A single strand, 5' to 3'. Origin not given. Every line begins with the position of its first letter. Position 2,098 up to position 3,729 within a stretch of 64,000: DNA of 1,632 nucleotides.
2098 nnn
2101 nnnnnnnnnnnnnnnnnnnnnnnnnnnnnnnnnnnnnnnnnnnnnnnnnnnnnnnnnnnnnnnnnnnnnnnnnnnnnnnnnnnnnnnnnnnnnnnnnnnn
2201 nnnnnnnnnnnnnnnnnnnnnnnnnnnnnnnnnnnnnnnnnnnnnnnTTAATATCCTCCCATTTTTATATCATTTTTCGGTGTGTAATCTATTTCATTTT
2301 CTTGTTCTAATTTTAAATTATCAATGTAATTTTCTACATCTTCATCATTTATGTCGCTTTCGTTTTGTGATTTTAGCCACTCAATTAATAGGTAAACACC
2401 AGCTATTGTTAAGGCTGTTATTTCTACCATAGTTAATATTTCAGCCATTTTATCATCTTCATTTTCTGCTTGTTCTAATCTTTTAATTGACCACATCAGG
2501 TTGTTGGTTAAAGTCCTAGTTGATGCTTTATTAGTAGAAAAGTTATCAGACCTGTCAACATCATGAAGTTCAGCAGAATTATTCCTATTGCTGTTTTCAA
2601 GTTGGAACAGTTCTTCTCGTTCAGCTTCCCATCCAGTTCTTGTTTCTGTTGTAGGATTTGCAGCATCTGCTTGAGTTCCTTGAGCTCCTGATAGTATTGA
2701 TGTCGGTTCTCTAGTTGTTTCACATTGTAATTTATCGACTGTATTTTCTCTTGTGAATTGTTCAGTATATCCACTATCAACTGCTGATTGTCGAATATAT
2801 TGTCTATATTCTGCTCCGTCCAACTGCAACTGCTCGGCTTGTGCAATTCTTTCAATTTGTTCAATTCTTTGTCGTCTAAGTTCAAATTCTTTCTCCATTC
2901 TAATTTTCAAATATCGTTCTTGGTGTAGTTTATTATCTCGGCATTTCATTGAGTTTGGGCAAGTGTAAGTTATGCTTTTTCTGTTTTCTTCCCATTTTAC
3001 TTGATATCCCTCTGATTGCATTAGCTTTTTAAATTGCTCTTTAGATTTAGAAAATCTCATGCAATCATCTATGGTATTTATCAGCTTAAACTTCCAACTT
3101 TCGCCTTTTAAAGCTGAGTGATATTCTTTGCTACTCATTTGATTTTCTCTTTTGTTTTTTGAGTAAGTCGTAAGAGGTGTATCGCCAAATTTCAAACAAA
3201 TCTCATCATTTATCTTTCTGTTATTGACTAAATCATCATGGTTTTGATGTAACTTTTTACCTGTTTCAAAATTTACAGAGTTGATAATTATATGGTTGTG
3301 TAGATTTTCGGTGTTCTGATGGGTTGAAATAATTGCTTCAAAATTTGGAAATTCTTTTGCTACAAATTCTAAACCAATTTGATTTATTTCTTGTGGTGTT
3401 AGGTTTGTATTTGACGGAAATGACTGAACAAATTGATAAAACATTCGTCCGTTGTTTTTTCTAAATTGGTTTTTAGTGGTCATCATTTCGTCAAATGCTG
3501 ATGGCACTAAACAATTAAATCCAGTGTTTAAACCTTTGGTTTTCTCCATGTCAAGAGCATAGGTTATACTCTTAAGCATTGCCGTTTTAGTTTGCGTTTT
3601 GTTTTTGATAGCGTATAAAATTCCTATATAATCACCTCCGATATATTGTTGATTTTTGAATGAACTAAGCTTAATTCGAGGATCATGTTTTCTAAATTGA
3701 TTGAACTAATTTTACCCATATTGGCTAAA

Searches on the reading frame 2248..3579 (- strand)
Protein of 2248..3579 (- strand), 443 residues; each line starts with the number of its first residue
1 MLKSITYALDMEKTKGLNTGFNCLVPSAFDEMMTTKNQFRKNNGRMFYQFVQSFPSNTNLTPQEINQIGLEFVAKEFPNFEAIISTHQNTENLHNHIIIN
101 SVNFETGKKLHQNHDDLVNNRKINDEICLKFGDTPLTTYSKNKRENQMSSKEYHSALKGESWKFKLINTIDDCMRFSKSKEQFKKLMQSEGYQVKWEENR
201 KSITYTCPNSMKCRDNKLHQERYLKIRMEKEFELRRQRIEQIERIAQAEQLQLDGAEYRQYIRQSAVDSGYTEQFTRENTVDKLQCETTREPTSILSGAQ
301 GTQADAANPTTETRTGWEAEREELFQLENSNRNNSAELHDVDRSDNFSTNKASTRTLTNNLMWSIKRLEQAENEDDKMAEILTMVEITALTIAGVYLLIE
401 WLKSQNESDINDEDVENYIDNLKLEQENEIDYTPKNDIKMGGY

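Call 5: search_protein_families(library=pfam, proteins=[window:2248-3579:-], max_evalue=0.01)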
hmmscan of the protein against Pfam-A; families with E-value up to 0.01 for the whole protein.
window:2248-3579:- (443 aa): 1 family
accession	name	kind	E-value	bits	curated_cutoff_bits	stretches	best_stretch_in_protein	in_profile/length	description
PF03432.20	Relaxase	-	3.2e-33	115.2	24.6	1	13-132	10-131/132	MobA/VirD2-like, nuclease domain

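Call 14: find_related_loci(query=window:2248-3579:-, collection=genome_contigs, flank=6000)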
Query window:2248-3579:- (443 aa) in genome_contigs; peptide patterns used: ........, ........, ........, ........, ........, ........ (x = any residue, [..] = any of these).
85 stretches matched a pattern; 21 encode a relative of the query (tblastn E <= 1e-3); 21 distinct loci.
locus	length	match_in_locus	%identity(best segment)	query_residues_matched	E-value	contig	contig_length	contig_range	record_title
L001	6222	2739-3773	48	1-328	1e-104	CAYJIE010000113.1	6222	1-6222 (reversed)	MAG TPA_asm: uncultured Oscillospiraceae bacterium isolate ERP123703_co2_67 genome assembly, contig: NODE_9565_length_62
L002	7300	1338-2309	50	17-328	4e-100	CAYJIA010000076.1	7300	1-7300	MAG TPA_asm: uncultured Eubacteriales bacterium isolate ERP123703_co3_27 genome assembly, contig: NODE_12066_length_7300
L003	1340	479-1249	57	1-255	6e-107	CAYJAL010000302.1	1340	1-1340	MAG TPA_asm: uncultured Desulfovibrionaceae bacterium isolate ERP123703_co1_189 genome assembly, contig: NODE_89262_leng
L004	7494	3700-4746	45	4-328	1e-90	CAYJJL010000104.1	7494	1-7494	MAG TPA_asm: uncultured Faecalibacterium sp. isolate ERP123703_co3_165 genome assembly, contig: NODE_11669_length_7494_c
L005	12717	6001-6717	53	1-235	3e-88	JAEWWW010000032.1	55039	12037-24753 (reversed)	MAG: Bacillota bacterium isolate OH_SFB_115 k127_560055, whole genome shotgun sequence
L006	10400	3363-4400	44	4-325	5e-88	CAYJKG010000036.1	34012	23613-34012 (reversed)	MAG TPA_asm: uncultured Faecalibacterium sp. isolate ERP123703_co4_9 genome assembly, contig: NODE_516_length_34012_cov_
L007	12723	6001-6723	54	1-237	1e-87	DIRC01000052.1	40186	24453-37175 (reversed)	MAG TPA_asm: Clostridiales bacterium UBA5446 UBA5446_contig_8502, whole genome shotgun sequence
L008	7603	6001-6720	53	1-236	1e-79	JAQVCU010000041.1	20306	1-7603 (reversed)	MAG: Oscillospiraceae bacterium isolate STD2_96 NODE_9649_length_20306_cov_4.205858_Sandtown_D2, whole genome shotgun se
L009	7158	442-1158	52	1-235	1e-78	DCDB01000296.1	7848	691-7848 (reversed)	MAG TPA_asm: Lachnospiraceae bacterium UBA1066 UBA1066_contig_9739, whole genome shotgun sequence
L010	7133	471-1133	52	17-237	1e-73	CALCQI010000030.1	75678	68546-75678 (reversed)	MAG TPA_asm: uncultured Peptococcaceae bacterium isolate SRR1562003_bin.17_CONCOCT_v1.1_MAG genome assembly, contig: ERZ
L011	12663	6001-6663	52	17-237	9e-74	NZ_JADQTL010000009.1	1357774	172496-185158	Anaerovorax sp. IOR16 IOR16contig00009, whole genome shotgun sequence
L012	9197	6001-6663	51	17-237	2e-72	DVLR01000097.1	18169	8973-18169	MAG TPA_asm: Candidatus Merdenecus merdavium isolate CHK160-2840 CHK160__C81052_L18169_ERR2241953, whole genome shotgun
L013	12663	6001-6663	50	17-237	3e-72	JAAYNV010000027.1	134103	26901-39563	MAG: Clostridiales bacterium isolate AS21ysBPME_255 85832_AS21, whole genome shotgun sequence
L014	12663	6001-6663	50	17-237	3e-72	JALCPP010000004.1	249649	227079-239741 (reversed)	MAG: Oscillospiraceae bacterium isolate UW_DM_ACUT2_1 Ga0455768_00029, whole genome shotgun sequence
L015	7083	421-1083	51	17-237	6e-72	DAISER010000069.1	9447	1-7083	MAG TPA_asm: Bacillota bacterium isolate CTOTU47310 NODE_797_length_9447_cov_2.991695, whole genome shotgun sequence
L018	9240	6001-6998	49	1-331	2e-73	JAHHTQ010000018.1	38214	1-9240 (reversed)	MAG: Angelakisella sp. isolate MAG086 MAG086_18, whole genome shotgun sequence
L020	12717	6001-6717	51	1-235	2e-79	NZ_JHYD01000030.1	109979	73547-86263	Ruminiclostridium cellobioparum DSM 1351 = ATCC 15832 T344DRAFT_scaffold00020.20_C, whole genome shotgun sequence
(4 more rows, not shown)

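Call 17: find_encoding_contigs(protein=window:2248-3579:-, flank=6000, max_places=10)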
Protein window:2248-3579:- (443 aa): no gene with exactly this product is on record in the collection.

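Call 19: find_homologous_proteins(query=window:2248-3579:-, max_evalue=1e-20)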
Query window:2248-3579:- (443 aa): 5728 proteins with E <= 1e-20 among 8000 candidates; the best 120 are listed.
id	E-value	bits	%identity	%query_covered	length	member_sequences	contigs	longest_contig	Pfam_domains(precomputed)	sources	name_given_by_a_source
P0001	2.5e-293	990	100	100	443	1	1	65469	PF03432.21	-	-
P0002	1.3e-258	876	89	100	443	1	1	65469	PF03432.21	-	-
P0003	3.8e-193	660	68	100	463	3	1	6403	PF03432.21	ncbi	ncbi:MAG: relaxase/mobilization nuclease domain-containing protein [Clostridia bacterium]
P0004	5.1e-96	340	48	74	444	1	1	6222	PF03432.21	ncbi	-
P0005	2.2e-90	322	46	81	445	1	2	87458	PF03432.21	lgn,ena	-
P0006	2.1e-89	318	48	71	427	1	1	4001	PF03432.21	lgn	-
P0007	1.0e-85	306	50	67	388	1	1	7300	PF03432.21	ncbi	-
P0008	2.5e-84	302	44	77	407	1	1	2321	PF03432.21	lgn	-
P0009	1.7e-82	296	53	53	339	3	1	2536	PF03432.21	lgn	-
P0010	2.9e-82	295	45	73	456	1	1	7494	PF03432.21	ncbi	-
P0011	5.9e-82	294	48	73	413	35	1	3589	PF03432.21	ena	-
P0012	8.2e-82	293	46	74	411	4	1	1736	PF03432.21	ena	-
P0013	8.9e-82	293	45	74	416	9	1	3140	PF03432.21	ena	-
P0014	1.1e-81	293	41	82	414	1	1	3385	PF03432.21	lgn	-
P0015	1.3e-81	293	53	53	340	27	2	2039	PF03432.21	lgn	-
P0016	1.3e-81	293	53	53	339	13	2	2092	PF03432.21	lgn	-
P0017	2.2e-81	292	41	80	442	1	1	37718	PF03432.21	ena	-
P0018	2.4e-81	292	52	53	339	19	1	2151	PF03432.21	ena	-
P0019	5.3e-81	291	41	80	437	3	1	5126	PF03432.21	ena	-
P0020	5.8e-81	291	53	53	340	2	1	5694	PF03432.21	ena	-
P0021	7.0e-81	290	53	53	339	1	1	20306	PF03432.21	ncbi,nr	ncbi:MAG: relaxase/mobilization nuclease domain-containing protein [Oscillospiraceae bacterium]|nr:r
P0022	7.2e-81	290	53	54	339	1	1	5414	PF03432.21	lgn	-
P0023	9.2e-81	290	51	53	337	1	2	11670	PF03432.21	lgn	-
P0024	1.3e-80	289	53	53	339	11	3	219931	PF03432.21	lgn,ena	-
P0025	1.6e-80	289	52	53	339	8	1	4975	PF03432.21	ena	-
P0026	1.7e-80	289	52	53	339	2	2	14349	PF03432.21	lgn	-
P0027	2.3e-80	289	44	73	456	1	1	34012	PF03432.21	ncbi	-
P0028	3.1e-80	288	52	53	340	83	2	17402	PF03432.21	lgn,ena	-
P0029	4.2e-80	288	52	53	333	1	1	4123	PF03432.21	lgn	-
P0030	4.2e-80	288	52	53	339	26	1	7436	PF03432.21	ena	-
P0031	4.3e-80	288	56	49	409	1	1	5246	PF03432.21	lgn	-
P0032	1.0e-79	287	45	74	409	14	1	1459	PF03432.21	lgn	-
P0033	1.0e-79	286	52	53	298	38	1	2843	PF03432.21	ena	-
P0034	1.1e-79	286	52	53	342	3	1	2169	PF03432.21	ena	-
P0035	2.3e-79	285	52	53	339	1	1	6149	PF03432.21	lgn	-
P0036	2.4e-79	285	47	71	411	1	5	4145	PF03432.21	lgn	-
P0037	3.4e-79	285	40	81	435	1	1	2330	PF03432.21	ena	-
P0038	3.9e-79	285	52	53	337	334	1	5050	PF03432.21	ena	-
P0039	5.0e-79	284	51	53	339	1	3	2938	PF03432.21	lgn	-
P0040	9.1e-79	283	42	74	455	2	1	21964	PF03432.21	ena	-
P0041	9.7e-79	283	41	74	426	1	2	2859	PF03432.21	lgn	-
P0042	1.3e-78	283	42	77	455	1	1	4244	PF03432.21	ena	-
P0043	1.6e-78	283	42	74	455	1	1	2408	PF03432.21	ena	-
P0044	2.0e-78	282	43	76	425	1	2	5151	PF03432.21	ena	-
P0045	2.5e-78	282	42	81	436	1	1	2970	PF03432.21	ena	-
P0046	3.6e-78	281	43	75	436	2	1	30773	PF03432.21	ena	-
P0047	4.9e-78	281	43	75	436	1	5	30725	PF03432.21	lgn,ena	-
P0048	5.1e-78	281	51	53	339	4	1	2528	PF03432.21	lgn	-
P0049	1.0e-77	280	42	73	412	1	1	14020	PF03432.21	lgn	-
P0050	1.1e-77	280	42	74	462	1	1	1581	PF03432.21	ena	-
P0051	1.1e-77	280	42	74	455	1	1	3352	PF03432.21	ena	-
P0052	1.2e-77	280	42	82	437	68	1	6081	PF03432.21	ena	-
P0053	1.2e-77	280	44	72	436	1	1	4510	PF03432.21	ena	-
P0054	1.4e-77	280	52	52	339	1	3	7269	PF03432.21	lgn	-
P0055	2.0e-77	279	51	53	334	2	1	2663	PF03432.21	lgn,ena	-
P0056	5.3e-77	278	47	69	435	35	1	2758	PF03432.21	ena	-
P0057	6.2e-77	277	42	72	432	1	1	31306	PF03432.21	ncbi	-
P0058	9.0e-77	277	39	84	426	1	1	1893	PF03432.21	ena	-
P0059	9.4e-77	277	48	61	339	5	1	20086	PF03432.21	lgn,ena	-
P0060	1.0e-76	277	53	53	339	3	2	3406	PF03432.21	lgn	-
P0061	1.4e-76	276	42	71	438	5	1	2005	PF03432.21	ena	-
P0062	1.8e-76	276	41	77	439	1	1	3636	PF03432.21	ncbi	-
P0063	2.8e-76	275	40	81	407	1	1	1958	PF03432.21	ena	-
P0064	6.3e-76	274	54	49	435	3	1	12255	PF03432.21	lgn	-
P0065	6.4e-76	274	54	49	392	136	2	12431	PF03432.21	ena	-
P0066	6.8e-76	274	39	84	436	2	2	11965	PF03432.21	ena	-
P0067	1.1e-75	273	50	53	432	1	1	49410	PF03432.21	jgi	-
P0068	1.1e-75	273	39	81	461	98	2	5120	PF03432.21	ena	-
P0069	1.3e-75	273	43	70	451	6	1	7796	PF03432.21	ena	-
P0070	2.0e-75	272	43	70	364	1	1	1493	PF03432.21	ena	-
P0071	2.3e-75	272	41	74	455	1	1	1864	PF03432.21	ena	-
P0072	2.5e-75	272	55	49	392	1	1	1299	PF03432.21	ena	-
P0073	2.7e-75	272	52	49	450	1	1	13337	PF03432.21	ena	-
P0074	2.8e-75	272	38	81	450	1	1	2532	PF03432.21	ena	-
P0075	3.0e-75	272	39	83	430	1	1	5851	PF03432.21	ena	-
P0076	3.1e-75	272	45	68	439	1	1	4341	PF03432.21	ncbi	-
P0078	3.6e-75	272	55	49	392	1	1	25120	PF03432.21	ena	-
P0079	4.3e-75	271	47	61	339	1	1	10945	PF03432.21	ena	-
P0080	5.9e-75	271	40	81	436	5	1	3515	PF03432.21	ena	-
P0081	5.9e-75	271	43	71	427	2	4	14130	PF03432.21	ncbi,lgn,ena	-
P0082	6.9e-75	271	44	73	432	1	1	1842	PF03432.21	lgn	-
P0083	9.2e-75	270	54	49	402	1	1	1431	PF03432.21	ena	-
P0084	9.8e-75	270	39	84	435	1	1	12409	PF03432.21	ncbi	-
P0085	1.0e-74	270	40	82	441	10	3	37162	PF03432.21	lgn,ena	-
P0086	1.1e-74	270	50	51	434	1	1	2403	PF03432.21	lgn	-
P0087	1.1e-74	270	39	88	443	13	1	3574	PF03432.21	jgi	-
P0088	1.3e-74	270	43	69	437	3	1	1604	PF03432.21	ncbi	-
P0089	2.1e-74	269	40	73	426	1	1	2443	PF03432.21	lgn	-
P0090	2.2e-74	269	44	71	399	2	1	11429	PF03432.21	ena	-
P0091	2.9e-74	269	43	74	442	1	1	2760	PF03432.21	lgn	-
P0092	3.2e-74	268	51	53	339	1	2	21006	PF03432.21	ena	-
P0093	3.9e-74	268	40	73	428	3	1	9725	PF03432.21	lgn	-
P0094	4.1e-74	268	46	60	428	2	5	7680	PF03432.21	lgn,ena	-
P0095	5.0e-74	268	39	84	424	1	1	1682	PF03432.21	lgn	-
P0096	5.8e-74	268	50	51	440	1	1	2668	PF03432.21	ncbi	-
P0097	6.2e-74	267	44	70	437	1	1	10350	PF03432.21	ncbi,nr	ncbi:MAG: relaxase/mobilization nuclease domain-containing protein [Butyricicoccus sp.]|nr:relaxase/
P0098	7.1e-74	267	50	53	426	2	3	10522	PF03432.21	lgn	-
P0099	7.8e-74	267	40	73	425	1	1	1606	PF03432.21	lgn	-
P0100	1.1e-73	267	50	53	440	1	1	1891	PF03432.21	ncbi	-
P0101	1.5e-73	266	41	71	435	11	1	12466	PF03432.21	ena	-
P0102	2.0e-73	266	42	69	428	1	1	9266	PF03432.21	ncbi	-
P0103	2.8e-73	265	42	73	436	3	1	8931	PF03432.21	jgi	-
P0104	3.0e-73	265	49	53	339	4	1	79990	PF03432.21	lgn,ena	-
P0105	3.0e-73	265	43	73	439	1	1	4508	PF03432.21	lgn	-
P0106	3.1e-73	265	41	75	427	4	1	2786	PF03432.21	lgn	-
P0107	3.5e-73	265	43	70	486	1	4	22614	PF03432.21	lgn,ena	-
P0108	4.6e-73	265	42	70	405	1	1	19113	PF03432.21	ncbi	-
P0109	5.6e-73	264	38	88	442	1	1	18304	PF03432.21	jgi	-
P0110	5.8e-73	264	46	59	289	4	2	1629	PF03432.21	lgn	-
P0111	6.0e-73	264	42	73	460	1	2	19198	PF03432.21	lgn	-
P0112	9.4e-73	264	47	57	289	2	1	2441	PF03432.21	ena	-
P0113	1.1e-72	263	-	-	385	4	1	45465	PF03432.21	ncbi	ncbi:MAG: relaxase/mobilization nuclease domain-containing protein [Streptococcus suis]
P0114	1.3e-72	263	44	70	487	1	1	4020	PF03432.21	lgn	-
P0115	2.9e-72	262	43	70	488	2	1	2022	PF03432.21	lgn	-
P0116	3.3e-72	262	47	61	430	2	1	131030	PF03432.21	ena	-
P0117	3.5e-72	262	43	70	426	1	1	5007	PF03432.21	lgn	-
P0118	3.7e-72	262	40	85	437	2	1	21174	PF03432.21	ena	-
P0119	4.3e-72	261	42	70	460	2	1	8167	PF03432.21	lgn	-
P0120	5.4e-72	261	43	70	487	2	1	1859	PF03432.21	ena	-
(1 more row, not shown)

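Call 20: find_encoding_contigs(protein=P0003, flank=8000, max_places=5)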
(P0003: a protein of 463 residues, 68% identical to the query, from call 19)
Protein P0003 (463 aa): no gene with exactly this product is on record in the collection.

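Call 21: find_encoding_contigs(protein=P0005, flank=8000, max_places=5)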
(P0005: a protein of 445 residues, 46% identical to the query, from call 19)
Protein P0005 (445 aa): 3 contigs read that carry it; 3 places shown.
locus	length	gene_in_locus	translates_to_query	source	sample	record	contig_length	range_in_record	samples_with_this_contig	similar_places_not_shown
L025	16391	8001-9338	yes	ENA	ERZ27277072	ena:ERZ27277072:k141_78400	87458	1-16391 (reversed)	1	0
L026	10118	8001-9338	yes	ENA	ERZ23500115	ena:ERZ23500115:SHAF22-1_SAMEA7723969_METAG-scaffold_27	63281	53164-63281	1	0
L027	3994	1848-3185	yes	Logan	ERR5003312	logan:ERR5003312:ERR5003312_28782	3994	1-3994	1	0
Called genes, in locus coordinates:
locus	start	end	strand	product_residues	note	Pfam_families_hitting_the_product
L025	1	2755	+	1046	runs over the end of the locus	PF04313:HSDR_N, PF04851:ResIII, PF18766:SWI2_SNF2, PF22679:T1R_D3-like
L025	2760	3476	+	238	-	PF01863:YgjP-like, PF10263:SprT-like (weak)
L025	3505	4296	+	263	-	PF03235:GmrSD_N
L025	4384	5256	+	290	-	-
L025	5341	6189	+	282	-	-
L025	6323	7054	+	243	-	PF13481:AAA_25, PF06745:ATPase (faint), PF03796:DnaB_C (faint), PF13401:AAA_22 (weak)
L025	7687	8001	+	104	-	PF21983:NikA-like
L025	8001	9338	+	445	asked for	PF03432:Relaxase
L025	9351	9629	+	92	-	-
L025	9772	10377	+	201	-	PF00239:Resolvase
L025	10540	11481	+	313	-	PF07508:Recombinase (faint), PF13408:Zn_ribbon_recom, PF14287:DUF4368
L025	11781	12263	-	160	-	-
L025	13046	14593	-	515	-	PF00128:Alpha-amylase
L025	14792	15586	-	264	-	PF04909:Amidohydro_2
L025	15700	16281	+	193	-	PF05389:MecA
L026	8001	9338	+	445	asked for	PF03432:Relaxase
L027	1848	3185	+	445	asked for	PF03432:Relaxase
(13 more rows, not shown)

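Call 25: find_related_loci(query=P0003, collection=genome_contigs, flank=8000)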
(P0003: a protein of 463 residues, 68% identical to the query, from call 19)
Query P0003 (463 aa) in genome_contigs; peptide patterns used: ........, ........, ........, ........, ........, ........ (x = any residue, [..] = any of these).
41 stretches matched a pattern; 1 encode a relative of the query (tblastn E <= 1e-3); 1 distinct loci.
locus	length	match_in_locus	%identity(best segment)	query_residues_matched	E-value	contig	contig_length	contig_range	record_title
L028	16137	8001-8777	53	1-259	8e-98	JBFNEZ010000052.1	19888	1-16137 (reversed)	MAG: Thermotaleaceae bacterium isolate AA5 NODE_1088_length_19888_cov_10.475218, whole genome shotgun sequence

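Call 34: search_protein_families(library=pfam, proteins=[L007:2402-4045:-, L007:1617-2402:-, L007:460-1620:-, L007:4293-5390:-, L013:1372-2778:-, L013:4229-5221:+, L013:318-1331:+, L013:2837-3949:-], max_evalue=0.01)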
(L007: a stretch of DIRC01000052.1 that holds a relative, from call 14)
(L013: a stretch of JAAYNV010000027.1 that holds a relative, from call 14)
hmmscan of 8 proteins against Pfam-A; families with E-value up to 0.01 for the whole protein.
L007:2402-4045:- (547 aa): 5 families
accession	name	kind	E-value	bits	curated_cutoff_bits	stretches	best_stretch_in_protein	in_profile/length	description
PF02384.22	N6_Mtase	-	3.8e-115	384.9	20.4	1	203-511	2-310/311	N-6 DNA Methylase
PF12161.14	HsdM_N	-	1.2e-23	84.7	24.5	1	38-190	1-134/135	HsdM N-terminal domain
PF01170.24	UPF0020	-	0.0011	19.1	22.3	0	246-337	25-133/197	RMKL-like, methyltransferase domain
PF07669.17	Eco57I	-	0.0017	18.9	25.3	1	321-420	70-169/171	Eco57I restriction-modification methylase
PF05175.20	MTS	-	0.0048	17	23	0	249-336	31-109/170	Methyltransferase small domain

L007:1617-2402:- (261 aa): 0 families

L007:460-1620:- (386 aa): 2 families
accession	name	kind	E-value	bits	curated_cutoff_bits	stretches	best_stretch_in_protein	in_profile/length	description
PF01420.25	Methylase_S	-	2.5e-39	135.6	22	2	14-169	1-162/168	Type I restriction modification DNA specificity domain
PF07511.17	DUF1525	-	0.0015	19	24.1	0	330-367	11-46/113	Protein of unknown function (DUF1525)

L007:4293-5390:- (365 aa): 1 family
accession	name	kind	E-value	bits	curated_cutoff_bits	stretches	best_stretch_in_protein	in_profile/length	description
PF19553.4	DUF6076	-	5.4e-17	62.5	23.5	1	216-350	17-143/168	Family of unknown function (DUF6076)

L013:1372-2778:- (468 aa): 4 families
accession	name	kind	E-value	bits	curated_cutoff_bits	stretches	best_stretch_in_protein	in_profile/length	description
PF03606.21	DcuC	-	1.8e-73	248.1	23.1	1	28-463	2-459/461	C4-dicarboxylate anaerobic carrier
PF03806.19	ABG_transport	-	1.5e-11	43.7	27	1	288-436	303-455/502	AbgT putative transporter family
PF03553.21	Na_H_antiporter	-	1.6e-08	34.6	23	1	242-430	66-267/303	Na+/H+ antiporter family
PF06808.19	DctM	-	0.0011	18.3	23.8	1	85-185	258-359/413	Tripartite ATP-independent periplasmic transporter, DctM component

L013:4229-5221:+ (330 aa): 2 families
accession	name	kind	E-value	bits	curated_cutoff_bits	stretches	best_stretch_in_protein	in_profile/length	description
PF13481.12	AAA_25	-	1.5e-25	90.4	27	1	8-181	8-195/195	AAA domain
PF03796.21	DnaB_C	-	1.7e-08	34.6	27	1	17-181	3-183/255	DnaB-like helicase C terminal domain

L013:318-1331:+ (337 aa): 4 families
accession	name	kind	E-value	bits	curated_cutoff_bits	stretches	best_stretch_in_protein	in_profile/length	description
PF13377.12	Peripla_BP_3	-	1.2e-35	123.5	26.5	1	172-333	1-167/167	Periplasmic binding protein-like domain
PF00532.27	Peripla_BP_1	-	1.4e-25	90.7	22.2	1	63-317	2-267/281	Periplasmic binding proteins and sugar binding domain of LacI family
PF00356.27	LacI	-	7.8e-13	48.4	27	1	6-51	1-46/46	Bacterial regulatory proteins, lacI family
PF13407.12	Peripla_BP_4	-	4.4e-12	46.5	35.1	1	65-311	1-254/258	Periplasmic binding protein domain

L013:2837-3949:- (370 aa): 2 families
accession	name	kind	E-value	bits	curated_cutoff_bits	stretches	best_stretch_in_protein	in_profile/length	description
PF19553.4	DUF6076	-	8.2e-52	175.8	23.5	1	209-355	2-143/168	Family of unknown function (DUF6076)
PF01822.24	WSC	-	0.0034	18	27.8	1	253-296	26-69/82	WSC domain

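Call 59: search_protein_families(library=pfam, proteins=[L004:1851-2861:+, L004:771-1763:-, L018:4163-5194:+, L018:2778-3935:-, L007:4065-4784:+, L020:4327-5445:+], max_evalue=0.01)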
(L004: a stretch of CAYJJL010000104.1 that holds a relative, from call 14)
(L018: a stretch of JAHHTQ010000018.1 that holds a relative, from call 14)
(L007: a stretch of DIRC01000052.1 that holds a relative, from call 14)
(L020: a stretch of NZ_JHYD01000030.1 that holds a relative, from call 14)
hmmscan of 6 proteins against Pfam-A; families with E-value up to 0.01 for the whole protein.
L004:1851-2861:+ (336 aa): 2 families
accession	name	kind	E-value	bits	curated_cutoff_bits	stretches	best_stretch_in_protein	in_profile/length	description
PF13481.12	AAA_25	-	2.8e-22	79.8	27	1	10-177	12-194/195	AAA domain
PF03796.21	DnaB_C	-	4e-08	33.4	27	1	112-205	116-215/255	DnaB-like helicase C terminal domain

L004:771-1763:- (330 aa): 2 families
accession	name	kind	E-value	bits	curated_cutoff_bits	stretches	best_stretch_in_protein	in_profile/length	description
PF19553.4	DUF6076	-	3.9e-43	147.6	23.5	1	165-325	4-165/168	Family of unknown function (DUF6076)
PF03874.21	RNA_pol_Rpb4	-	0.0025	18.5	25.6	1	44-82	76-114/116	RNA polymerase Rpb4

L018:4163-5194:+ (343 aa): 3 families
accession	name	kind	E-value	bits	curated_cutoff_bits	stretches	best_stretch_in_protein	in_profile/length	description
PF13481.12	AAA_25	-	5.1e-24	85.4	27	1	15-176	15-194/195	AAA domain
PF03796.21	DnaB_C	-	0.00013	21.9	27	0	122-174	126-180/255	DnaB-like helicase C terminal domain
PF13401.12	AAA_22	-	0.0047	17.7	27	0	33-169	6-121/130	AAA domain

L018:2778-3935:- (385 aa): 3 families
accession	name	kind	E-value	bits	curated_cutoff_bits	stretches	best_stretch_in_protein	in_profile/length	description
PF19553.4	DUF6076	-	6.9e-52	176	23.5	1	227-370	5-143/168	Family of unknown function (DUF6076)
PF01822.24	WSC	-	0.0037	17.9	27.8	1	269-311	27-69/82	WSC domain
PF22674.2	C2185-like_N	-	0.0092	16.7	27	0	331-380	12-64/91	C2185-like, N-terminal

L007:4065-4784:+ (239 aa): 0 families

L020:4327-5445:+ (372 aa): 3 families
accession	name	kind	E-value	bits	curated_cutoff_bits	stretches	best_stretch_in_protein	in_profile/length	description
PF13481.12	AAA_25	-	5e-28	98.5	27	1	9-180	9-194/195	AAA domain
PF03796.21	DnaB_C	-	4.6e-07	29.9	27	1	20-91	6-69/255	DnaB-like helicase C terminal domain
PF13401.12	AAA_22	-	0.0024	18.6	27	1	33-173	5-121/130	AAA domain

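Call 78: search_solved_structures(query=L013:4229-5218:+, max_evalue=0.01)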
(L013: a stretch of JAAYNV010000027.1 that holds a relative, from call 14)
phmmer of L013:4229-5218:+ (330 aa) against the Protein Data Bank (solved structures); distinct sequences matched with E-value up to 0.01: 2.
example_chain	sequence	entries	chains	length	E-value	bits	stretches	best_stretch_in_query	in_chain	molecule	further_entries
5lkm_A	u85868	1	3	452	0.00097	21.8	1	18-181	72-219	DNA repair protein RadA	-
8rxc_D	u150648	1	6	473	0.0011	21.6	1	18-181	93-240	DNA repair protein RadA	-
